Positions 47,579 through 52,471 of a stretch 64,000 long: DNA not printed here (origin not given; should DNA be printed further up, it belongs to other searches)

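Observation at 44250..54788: A recurring 12-bp operator (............) links a giant exoprotein, an ABC importer, a LacI regulator and three dehydrogenases into one putative regulon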

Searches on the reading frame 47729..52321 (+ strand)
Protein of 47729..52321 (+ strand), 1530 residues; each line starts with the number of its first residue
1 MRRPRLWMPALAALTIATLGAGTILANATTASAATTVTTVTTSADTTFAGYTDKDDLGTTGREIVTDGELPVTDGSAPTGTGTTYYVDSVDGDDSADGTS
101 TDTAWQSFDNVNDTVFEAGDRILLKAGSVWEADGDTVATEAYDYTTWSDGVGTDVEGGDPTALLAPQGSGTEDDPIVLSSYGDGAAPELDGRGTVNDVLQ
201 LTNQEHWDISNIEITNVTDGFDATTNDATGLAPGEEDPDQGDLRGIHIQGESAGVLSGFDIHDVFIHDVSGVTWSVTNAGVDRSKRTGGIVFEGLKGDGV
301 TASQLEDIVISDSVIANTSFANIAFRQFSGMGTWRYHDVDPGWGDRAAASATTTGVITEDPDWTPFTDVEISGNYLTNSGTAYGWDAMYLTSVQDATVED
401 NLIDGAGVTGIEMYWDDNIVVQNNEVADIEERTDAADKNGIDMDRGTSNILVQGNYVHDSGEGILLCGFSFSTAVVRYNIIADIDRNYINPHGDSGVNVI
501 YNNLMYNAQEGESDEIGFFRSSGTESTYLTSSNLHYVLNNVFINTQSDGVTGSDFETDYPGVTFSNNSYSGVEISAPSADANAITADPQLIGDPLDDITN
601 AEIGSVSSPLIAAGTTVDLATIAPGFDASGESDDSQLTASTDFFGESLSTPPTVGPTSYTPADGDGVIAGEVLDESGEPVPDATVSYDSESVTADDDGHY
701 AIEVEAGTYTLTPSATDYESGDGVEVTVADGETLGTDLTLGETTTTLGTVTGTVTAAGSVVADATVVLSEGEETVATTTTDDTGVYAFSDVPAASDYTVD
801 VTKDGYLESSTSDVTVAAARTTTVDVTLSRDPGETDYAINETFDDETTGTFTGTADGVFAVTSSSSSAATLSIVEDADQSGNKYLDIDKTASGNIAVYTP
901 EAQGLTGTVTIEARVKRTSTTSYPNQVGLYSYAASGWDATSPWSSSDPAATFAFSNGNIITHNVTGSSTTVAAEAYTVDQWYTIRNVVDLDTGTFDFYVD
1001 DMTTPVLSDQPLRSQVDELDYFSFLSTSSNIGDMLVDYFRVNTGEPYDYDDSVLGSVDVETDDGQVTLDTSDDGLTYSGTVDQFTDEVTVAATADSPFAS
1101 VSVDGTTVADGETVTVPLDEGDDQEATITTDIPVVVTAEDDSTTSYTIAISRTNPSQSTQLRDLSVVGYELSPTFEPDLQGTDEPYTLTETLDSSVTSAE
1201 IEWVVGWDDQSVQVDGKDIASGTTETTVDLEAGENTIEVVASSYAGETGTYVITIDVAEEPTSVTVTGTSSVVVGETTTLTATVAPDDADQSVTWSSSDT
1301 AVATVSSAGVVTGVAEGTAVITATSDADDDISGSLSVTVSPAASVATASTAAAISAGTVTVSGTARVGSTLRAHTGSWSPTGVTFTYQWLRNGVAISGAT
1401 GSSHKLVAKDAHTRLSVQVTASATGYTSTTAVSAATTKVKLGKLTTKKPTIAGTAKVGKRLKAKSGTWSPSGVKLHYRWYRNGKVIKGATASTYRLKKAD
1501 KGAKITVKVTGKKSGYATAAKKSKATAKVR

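Call 9: search_protein_families(library=pfam, proteins=[window:47729-52321:+], max_evalue=0.001)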
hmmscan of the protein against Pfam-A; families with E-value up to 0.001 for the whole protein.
window:47729-52321:+ (1530 aa): 7 families
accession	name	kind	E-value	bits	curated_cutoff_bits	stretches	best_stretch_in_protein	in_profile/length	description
PF13620.12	CarboxypepD_reg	-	3.5e-25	88.6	32.3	2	749-829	1-82/82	Carboxypeptidase regulatory-like domain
PF12733.13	Cadherin-like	-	1.7e-14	54.5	24.2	2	1072-1152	13-88/89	Cadherin-like beta sandwich domain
PF02368.24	Big_2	-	1.1e-12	48.2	22.8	1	1262-1327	3-70/79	Bacterial Ig-like domain (group 2)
PF13229.12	Beta_helix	-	3e-08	33.9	25.9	1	370-503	35-156/158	Right handed beta helix region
PF09136.16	Glucodextran_B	-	5e-05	23.6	27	1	1192-1258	9-82/83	Glucodextranase, domain B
PF05048.19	NosD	-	0.00026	20.9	23.6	1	369-512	49-177/212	Periplasmic copper-binding protein (NosD)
PF09430.16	EMC7_beta-sandw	-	0.00076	20.1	26.6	0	759-806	5-50/122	ER membrane protein complex subunit 7, beta-sandwich domain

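Call 29: search_solved_structures(query=window:47729-52321:+, max_evalue=0.01)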
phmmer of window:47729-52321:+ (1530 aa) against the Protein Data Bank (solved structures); distinct sequences matched with E-value up to 0.01: 5.
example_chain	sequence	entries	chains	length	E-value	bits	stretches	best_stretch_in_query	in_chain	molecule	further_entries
7v6m_A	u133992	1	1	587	1.5e-13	52.8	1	79-281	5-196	Fibronectin type III domain-containing protein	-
7quz_AAA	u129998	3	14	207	1.7e-10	42.6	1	1262-1346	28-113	Beta-1,3-glucanase bglH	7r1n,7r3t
6kqs_A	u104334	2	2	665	7.5e-08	33.9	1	79-297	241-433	lacto-N-biosidase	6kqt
5gqc_A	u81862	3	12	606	3e-07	31.9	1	76-588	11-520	Lacto-N-biosidase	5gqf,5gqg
24mr_A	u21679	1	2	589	1.8e-05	26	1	82-588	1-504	Lacto-N-biosidase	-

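Call 30: search_protein_families(library=ncbifam, proteins=[window:47729-52321:+], max_evalue=0.00001)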
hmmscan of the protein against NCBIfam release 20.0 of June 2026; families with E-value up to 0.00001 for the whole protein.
window:47729-52321:+ (1530 aa): 0 families
